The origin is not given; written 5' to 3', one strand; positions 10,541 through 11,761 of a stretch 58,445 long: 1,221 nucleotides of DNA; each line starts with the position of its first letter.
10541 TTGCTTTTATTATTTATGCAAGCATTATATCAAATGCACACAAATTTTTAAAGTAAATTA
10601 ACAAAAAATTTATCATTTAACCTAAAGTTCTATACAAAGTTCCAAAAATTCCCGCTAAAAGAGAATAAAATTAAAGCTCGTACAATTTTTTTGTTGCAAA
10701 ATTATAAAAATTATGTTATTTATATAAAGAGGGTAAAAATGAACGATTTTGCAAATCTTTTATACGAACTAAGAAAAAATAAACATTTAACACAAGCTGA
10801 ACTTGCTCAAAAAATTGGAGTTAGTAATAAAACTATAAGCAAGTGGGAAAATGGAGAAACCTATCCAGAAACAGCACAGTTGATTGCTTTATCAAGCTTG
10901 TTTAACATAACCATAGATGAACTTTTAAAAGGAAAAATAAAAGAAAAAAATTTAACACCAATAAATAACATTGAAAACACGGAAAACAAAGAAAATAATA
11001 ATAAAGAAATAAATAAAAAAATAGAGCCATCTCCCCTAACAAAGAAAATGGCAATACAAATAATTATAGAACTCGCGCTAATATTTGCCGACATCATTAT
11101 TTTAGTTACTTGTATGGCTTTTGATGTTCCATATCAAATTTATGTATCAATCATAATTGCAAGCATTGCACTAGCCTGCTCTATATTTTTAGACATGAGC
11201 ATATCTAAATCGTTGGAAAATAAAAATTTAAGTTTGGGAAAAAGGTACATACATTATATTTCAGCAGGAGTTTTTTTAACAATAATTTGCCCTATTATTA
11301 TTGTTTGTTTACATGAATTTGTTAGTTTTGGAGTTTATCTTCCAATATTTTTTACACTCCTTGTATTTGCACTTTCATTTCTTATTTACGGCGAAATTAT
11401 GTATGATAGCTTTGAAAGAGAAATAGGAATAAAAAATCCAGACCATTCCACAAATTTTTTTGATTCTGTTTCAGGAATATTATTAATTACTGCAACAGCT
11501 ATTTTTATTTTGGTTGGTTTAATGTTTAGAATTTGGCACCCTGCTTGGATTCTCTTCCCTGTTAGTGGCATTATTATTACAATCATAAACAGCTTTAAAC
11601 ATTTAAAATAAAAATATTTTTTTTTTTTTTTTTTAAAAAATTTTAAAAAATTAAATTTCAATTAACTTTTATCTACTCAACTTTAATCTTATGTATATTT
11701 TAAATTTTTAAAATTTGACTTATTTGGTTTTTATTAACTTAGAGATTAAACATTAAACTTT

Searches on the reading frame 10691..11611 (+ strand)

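Call 55: search_protein_families(library=pfam, proteins=[window:10691-11611:+], max_evalue=0.0001)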
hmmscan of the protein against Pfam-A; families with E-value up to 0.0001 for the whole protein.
window:10691-11611:+ (306 aa): 5 families
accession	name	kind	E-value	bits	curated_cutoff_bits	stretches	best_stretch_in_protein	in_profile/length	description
PF01381.28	HTH_3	-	5e-17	62.1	23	1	24-78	1-55/55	Helix-turn-helix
PF12844.13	HTH_19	-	1.9e-12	47.3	30.2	1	22-82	2-62/64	Helix-turn-helix domain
PF13560.12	HTH_31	-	3.5e-08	34.1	27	1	20-77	2-60/64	Helix-turn-helix domain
PF13443.12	HTH_26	-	7.8e-08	32.9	22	1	26-80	4-59/63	Cro/C1-type HTH DNA-binding domain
PF13412.12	HTH_24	-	8.3e-05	22.5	21.9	0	23-50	8-35/48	Winged helix-turn-helix DNA-binding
